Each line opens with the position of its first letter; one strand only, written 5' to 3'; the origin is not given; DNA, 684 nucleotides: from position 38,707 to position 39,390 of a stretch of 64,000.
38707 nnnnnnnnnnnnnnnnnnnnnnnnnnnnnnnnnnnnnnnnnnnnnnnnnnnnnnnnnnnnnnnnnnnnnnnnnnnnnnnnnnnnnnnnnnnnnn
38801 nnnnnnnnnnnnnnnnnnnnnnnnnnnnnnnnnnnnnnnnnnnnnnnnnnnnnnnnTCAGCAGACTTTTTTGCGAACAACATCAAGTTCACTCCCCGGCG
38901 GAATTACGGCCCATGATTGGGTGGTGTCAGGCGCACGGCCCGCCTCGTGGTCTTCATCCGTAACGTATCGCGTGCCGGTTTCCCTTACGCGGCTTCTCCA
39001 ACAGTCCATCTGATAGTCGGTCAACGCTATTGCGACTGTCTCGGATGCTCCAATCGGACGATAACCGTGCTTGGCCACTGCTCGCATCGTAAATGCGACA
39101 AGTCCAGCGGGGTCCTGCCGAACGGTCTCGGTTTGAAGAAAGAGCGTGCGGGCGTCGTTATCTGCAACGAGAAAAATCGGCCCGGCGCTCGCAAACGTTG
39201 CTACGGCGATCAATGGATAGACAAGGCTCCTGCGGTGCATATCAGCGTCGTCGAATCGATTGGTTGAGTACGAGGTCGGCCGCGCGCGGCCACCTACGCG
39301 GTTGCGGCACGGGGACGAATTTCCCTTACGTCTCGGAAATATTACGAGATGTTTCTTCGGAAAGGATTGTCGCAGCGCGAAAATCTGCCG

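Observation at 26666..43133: Dedicated periplasmic disulfide-redox toolkit, including a stand-alone DsbD-alpha domain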

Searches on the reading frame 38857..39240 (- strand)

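Call 4: search_protein_families(library=pfam, proteins=[window:38857-39240:-], max_evalue=0.01)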
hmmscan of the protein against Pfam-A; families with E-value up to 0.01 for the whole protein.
window:38857-39240:- (127 aa): 1 family
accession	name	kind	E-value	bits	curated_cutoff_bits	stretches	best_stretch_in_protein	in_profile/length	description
PF16747.10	Adhesin_E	-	0.00082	20.1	23.7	1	27-127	6-108/109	Surface-adhesin protein E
